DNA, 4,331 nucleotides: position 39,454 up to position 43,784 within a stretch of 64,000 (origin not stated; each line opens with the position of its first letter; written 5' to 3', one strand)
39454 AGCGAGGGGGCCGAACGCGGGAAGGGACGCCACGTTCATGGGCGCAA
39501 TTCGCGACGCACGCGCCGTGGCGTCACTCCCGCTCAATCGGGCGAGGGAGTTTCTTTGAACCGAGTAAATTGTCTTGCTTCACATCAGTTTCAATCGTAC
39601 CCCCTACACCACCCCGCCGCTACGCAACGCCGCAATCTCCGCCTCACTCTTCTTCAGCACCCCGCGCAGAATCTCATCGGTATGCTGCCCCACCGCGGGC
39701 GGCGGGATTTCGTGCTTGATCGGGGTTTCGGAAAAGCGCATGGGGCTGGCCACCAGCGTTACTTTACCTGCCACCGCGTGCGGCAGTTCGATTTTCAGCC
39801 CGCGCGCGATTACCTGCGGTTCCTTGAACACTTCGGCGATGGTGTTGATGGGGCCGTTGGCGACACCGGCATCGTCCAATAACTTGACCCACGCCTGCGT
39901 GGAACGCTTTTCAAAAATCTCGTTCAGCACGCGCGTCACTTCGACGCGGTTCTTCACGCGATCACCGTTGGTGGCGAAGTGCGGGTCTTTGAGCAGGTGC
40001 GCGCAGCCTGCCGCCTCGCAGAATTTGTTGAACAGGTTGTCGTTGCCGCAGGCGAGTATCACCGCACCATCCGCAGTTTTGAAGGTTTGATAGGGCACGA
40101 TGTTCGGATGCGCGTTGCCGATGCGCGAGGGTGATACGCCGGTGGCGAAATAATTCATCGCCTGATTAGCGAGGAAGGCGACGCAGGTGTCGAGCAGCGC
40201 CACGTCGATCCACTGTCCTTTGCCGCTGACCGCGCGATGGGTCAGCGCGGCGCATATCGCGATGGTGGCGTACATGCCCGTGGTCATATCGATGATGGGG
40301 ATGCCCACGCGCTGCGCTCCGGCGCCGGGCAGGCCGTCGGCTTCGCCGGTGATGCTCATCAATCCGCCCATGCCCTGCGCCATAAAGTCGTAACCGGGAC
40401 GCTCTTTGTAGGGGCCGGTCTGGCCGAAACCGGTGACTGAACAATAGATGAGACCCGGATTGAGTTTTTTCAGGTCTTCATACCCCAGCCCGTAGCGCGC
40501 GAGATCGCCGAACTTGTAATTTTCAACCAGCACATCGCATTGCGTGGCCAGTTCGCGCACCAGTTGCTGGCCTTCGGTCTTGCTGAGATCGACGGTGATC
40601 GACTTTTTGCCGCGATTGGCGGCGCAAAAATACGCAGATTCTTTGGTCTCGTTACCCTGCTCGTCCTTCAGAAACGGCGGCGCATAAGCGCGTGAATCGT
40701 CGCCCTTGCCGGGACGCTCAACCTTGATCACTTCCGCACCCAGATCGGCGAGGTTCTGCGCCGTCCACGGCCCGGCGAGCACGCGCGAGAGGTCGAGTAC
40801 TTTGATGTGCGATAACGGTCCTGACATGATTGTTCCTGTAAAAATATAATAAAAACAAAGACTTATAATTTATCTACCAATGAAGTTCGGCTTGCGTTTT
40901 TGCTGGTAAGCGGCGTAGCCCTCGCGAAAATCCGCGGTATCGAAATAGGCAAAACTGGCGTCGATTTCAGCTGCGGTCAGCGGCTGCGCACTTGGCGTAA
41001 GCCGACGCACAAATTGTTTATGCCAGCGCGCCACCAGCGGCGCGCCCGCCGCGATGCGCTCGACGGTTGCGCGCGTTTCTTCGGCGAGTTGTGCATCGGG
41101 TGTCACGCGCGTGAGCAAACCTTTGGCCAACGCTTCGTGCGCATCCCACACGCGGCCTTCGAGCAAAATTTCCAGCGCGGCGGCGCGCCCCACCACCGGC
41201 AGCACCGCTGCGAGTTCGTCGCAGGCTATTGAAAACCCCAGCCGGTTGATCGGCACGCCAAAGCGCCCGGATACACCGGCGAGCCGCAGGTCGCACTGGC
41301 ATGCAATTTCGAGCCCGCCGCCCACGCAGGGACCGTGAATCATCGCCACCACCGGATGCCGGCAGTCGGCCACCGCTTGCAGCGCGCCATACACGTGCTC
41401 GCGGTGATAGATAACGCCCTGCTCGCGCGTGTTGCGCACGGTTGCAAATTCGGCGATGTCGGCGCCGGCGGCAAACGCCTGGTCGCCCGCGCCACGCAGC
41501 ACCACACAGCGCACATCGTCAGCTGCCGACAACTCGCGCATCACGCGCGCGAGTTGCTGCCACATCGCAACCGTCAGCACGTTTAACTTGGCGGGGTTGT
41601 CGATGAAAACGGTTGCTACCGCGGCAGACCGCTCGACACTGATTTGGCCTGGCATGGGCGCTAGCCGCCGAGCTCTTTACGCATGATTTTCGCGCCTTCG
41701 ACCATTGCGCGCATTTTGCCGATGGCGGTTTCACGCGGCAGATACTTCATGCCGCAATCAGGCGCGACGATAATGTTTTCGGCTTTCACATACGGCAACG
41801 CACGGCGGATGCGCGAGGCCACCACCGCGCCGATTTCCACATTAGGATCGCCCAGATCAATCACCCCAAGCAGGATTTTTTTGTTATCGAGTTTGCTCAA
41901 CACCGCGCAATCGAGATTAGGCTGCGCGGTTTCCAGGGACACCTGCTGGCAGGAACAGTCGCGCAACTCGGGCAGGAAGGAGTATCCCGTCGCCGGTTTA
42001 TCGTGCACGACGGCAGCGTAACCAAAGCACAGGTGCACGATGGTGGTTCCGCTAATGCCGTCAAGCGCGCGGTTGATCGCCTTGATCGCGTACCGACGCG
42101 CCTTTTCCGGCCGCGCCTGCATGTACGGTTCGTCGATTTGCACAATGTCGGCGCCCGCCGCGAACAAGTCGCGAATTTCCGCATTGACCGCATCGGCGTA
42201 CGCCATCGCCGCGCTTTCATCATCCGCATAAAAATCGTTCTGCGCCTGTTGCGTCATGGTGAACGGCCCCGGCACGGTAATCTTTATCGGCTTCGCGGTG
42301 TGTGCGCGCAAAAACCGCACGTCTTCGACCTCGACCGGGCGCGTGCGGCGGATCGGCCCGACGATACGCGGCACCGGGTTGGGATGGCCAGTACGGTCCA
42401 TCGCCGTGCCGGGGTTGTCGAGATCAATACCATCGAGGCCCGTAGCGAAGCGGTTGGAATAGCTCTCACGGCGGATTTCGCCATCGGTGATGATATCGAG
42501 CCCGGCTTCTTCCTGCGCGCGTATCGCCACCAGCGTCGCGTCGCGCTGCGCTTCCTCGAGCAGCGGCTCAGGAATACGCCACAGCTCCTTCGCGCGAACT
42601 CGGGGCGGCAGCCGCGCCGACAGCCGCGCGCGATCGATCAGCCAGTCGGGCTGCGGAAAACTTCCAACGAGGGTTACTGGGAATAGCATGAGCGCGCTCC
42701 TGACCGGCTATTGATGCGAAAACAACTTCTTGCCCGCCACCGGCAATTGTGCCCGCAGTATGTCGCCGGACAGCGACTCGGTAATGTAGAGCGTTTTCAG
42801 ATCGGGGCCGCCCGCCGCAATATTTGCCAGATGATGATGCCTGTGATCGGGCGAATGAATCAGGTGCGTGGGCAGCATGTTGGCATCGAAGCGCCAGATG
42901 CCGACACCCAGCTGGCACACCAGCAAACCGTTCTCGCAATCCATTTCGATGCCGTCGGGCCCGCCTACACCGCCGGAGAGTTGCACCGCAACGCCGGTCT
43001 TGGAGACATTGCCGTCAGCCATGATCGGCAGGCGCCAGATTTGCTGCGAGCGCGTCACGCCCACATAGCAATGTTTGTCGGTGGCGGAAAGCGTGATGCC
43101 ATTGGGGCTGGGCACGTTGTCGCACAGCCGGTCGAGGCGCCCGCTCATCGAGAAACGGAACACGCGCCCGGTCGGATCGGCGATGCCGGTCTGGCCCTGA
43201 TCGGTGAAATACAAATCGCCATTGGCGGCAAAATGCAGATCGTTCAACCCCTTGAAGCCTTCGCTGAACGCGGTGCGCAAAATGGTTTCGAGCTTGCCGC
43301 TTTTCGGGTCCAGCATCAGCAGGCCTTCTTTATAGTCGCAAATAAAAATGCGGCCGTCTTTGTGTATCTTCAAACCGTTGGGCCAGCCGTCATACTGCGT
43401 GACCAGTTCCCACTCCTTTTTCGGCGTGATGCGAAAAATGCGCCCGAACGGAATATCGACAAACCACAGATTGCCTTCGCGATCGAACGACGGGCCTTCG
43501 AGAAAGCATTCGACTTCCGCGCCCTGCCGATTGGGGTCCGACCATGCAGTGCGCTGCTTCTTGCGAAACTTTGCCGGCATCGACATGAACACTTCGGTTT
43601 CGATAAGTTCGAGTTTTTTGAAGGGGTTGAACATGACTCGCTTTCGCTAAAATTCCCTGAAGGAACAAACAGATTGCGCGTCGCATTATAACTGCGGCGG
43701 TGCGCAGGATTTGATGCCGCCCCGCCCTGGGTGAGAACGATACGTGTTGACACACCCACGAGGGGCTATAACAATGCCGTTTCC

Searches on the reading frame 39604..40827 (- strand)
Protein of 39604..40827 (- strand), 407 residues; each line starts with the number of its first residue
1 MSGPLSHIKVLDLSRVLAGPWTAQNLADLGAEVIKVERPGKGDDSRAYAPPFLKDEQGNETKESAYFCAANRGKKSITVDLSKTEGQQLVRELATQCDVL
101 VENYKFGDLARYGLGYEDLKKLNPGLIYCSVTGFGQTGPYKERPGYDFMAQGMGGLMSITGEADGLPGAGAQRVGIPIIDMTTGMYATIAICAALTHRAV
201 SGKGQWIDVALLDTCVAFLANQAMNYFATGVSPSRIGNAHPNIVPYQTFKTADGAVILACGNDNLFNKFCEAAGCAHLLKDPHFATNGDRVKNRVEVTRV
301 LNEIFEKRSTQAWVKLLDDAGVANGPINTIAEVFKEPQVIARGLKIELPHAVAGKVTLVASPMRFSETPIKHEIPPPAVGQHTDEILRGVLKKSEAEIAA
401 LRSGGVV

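Call 79: search_protein_families(library=ncbifam, proteins=[window:39604-40827:-], max_evalue=0.00001)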
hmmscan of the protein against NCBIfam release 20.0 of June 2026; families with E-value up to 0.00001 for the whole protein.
window:39604-40827:- (407 aa): 7 families
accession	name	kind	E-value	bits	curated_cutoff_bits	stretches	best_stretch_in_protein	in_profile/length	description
NF052585.1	SucGlutTfsCaiB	equivalog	1.1e-143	478.6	750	1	3-389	6-387/394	succinate--glutarate CoA-transferase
NF008511.0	PRK11430.1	equivalog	1.6e-88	297.4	522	1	2-386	7-375/381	CoA:oxalate CoA-transferase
NF041294.1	Scnl_mescCoAtase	equivalog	5.3e-85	285.8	700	1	4-387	3-380/381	succinyl-CoA:mesaconate CoA-transferase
NF003809.0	PRK05398.1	subfamily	2.2e-73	247.2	442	2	1-216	1-205/416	formyl-CoA transferase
TIGR03253.1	oxalate_frc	equivalog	3.2e-66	223.7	504.2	2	4-216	3-204/416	formyl-CoA transferase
NF002914.1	PRK03525.1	equivalog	4.3e-34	118.1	413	1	3-407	8-397/400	L-carnitine CoA-transferase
TIGR04253.1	mesacon_CoA_iso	equivalog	1.6e-32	113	725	1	5-407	3-400/403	2-methylfumaryl-CoA isomerase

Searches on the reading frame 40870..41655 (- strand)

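Call 79: search_protein_families(library=ncbifam, proteins=[window:40870-41655:-], max_evalue=0.00001)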
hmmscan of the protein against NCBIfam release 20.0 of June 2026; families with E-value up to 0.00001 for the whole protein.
window:40870-41655:- (261 aa): 70 families (the best 25 are shown)
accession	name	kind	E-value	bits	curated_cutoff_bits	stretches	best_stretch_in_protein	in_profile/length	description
NF004781.0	PRK06127.1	subfamily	9.6e-71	238.6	291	1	3-261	11-269/269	enoyl-CoA hydratase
NF004796.0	PRK06144.1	subfamily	2.1e-63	214.2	272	1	4-261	9-262/262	enoyl-CoA hydratase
NF051848.1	EnCoAHydtEchA19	equivalog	1.2e-47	162.7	400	1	5-261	2-258/258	enoyl-CoA hydratase EchA19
NF006007.0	PRK08138.1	subfamily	1.7e-42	145.6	355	1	9-261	14-261/261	enoyl-CoA hydratase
NF006107.0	PRK08258.1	equivalog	1.6e-41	142.4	330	1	6-261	20-277/277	enoyl-CoA hydratase family protein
NF004795.0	PRK06143.1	subfamily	2.8e-41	141.8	283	1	9-240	15-239/260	enoyl-CoA hydratase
NF004794.0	PRK06142.1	equivalog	4.3e-40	138.1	308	1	5-260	8-272/273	crotonase/enoyl-CoA hydratase family protein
NF006109.0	PRK08260.1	subfamily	1.4e-39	136.1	320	1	4-259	5-276/296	enoyl-CoA hydratase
NF005803.0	PRK07658.1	equivalog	3e-39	135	313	1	5-261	4-257/257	enoyl-CoA hydratase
NF004517.0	PRK05862.1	equivalog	8.8e-39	133.5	396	1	4-259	5-255/257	enoyl-CoA hydratase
NF004475.0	PRK05809.1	subfamily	8.1e-38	130.4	394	1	5-259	6-258/260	short-chain-enoyl-CoA hydratase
NF006699.0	PRK09245.1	subfamily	3.7e-37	128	354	1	4-260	4-265/266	crotonase/enoyl-CoA hydratase family protein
NF042430.2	EnCoAhydt_DpgD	equivalog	5.2e-37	127.7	400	1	8-260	2-257/258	enoyl-CoA-hydratase DpgD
NF005802.0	PRK07657.1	equivalog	3.4e-36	125.1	363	1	10-260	11-259/260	enoyl-CoA hydratase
NF005891.0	PRK07854.1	equivalog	3.8e-36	124.9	237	1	5-261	2-243/243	enoyl-CoA hydratase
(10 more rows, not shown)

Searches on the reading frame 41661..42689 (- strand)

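Call 79: search_protein_families(library=ncbifam, proteins=[window:41661-42689:-], max_evalue=0.00001)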
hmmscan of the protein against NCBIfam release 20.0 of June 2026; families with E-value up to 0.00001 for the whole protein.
window:41661-42689:- (342 aa): 11 families
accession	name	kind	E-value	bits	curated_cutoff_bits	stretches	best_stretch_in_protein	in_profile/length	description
NF006589.0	PRK09121.1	equivalog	3.1e-72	243.5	392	1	1-340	3-340/342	methionine synthase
NF003317.0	PRK04326.1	equivalog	1.7e-68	231.3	406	1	2-340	8-326/340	methionine synthase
NF002119.0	PRK00957.1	equivalog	8.8e-33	113.8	258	1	46-336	32-304/306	methionine synthase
TIGR01371.1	met_syn_B12ind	equivalog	2.1e-30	106.4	929.95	1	2-339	425-754/754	5-methyltetrahydropteroyltriglutamate--homocysteine S-methyltransferase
NF003556.0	PRK05222.1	equivalog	2.8e-30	105.9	541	1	2-340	419-748/750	5-methyltetrahydropteroyltriglutamate--homocysteine S-methyltransferase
NF002272.0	PRK01207.1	equivalog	2.1e-26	92.9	399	1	45-339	32-342/343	methionine synthase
NF005085.0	PRK06520.1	subfamily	3.2e-12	46.2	313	1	49-188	44-192/368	5-methyltetrahydropteroyltriglutamate--homocysteine S-methyltransferase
NF006350.0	PRK08575.1-4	equivalog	5.6e-12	45.7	361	0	135-207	128-197/309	5-methyltetrahydropteroyltriglutamate--homocysteine methyltransferase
NF004875.0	PRK06233.1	equivalog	3.8e-09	35.8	576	0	45-187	42-193/373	vitamin B12 independent methionine synthase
NF006349.0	PRK08575.1-2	equivalog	5.3e-08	32.6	322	1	132-323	125-307/323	5-methyltetrahydropteroyltriglutamate--homocysteine methyltransferase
NF004889.0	PRK06252.1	subfamily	1.1e-07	31.2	244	1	173-335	188-335/340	methylcobalamin:coenzyme M methyltransferase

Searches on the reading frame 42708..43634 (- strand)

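Call 79: search_protein_families(library=ncbifam, proteins=[window:42708-43634:-], max_evalue=0.00001)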
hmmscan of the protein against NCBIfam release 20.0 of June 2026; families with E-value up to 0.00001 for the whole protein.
window:42708-43634:- (308 aa): 1 family
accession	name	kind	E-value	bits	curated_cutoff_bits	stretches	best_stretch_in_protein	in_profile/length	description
NF033206.1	ScyE_fam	subfamily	1.5e-08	34.5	80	1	121-193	246-319/333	ScyD/ScyE family protein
